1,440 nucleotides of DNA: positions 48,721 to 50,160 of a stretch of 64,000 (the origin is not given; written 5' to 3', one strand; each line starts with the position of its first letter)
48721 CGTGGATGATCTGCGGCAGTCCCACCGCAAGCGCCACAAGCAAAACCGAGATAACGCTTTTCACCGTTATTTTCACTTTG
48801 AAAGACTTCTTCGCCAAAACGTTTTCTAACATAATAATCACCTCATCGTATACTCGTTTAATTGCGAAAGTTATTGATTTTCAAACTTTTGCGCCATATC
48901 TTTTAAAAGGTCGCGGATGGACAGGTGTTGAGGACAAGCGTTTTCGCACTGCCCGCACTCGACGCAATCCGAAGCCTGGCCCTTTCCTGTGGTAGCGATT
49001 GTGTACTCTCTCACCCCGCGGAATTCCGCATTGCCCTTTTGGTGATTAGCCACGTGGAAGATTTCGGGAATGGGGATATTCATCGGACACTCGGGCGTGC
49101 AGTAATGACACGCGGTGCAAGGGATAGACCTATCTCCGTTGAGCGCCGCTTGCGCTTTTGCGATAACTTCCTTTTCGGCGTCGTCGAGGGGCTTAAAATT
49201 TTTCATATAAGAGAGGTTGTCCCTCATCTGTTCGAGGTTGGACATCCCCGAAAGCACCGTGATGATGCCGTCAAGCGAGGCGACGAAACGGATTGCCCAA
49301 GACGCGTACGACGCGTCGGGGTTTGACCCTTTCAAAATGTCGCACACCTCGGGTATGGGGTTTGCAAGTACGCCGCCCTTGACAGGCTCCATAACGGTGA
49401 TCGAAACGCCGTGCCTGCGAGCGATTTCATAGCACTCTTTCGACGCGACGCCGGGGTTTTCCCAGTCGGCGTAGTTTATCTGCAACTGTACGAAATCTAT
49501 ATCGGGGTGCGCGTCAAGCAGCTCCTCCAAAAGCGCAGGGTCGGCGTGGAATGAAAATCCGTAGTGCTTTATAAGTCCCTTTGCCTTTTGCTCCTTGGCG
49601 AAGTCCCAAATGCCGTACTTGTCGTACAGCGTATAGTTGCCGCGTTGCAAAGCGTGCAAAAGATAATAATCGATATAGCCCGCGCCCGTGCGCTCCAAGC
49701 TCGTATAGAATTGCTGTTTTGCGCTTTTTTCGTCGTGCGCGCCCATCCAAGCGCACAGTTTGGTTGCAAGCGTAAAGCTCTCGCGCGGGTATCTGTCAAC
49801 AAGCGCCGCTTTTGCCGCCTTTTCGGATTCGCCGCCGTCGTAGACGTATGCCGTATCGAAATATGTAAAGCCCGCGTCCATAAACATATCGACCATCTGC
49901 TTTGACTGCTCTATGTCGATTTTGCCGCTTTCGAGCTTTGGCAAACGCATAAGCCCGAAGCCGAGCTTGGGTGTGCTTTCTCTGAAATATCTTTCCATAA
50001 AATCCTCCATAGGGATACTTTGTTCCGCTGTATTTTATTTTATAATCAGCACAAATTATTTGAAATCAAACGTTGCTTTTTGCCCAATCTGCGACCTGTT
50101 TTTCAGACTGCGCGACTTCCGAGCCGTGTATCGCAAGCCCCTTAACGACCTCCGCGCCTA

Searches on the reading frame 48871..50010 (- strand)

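Call 28: search_protein_families(library=pfam, proteins=[window:48871-50010:-], max_evalue=0.001)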
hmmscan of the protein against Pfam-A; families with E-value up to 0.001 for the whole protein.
window:48871-50010:- (379 aa): 11 families
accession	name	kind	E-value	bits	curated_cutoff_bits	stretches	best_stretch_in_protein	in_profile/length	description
PF00248.27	Aldo_ket_red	-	7.3e-45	153.7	24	1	15-285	1-288/291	Aldo/keto reductase family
PF13187.11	Fer4_9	-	1.4e-09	38.2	27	1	298-362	2-50/52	4Fe-4S dicluster domain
PF13534.11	Fer4_17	-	2.9e-08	34.6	22.2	1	298-364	2-61/61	4Fe-4S dicluster domain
PF13183.11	Fer4_8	-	4.7e-06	27.5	27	1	297-362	4-67/68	4Fe-4S dicluster domain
PF13746.11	Fer4_18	-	5.6e-06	27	27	0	342-369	54-81/114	4Fe-4S dicluster domain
PF14691.11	Fer4_20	-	7.3e-06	26.2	25.8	0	329-374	4-51/113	Dihydroprymidine dehydrogenase domain II, 4Fe-4S cluster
PF12838.12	Fer4_7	-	8.1e-06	26.6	27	1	298-361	2-50/52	4Fe-4S dicluster domain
PF13237.11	Fer4_10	-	7.2e-05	23.1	25.5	0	297-360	8-53/53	4Fe-4S dicluster domain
PF13484.11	Fer4_16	-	9e-05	23.6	30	1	298-361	2-65/66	4Fe-4S double cluster binding domain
PF00037.32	Fer4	-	0.00017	21.7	21.1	0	347-361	6-20/24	4Fe-4S binding domain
PF14697.11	Fer4_21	-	0.00057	20.4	35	0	347-361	6-20/59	4Fe-4S dicluster domain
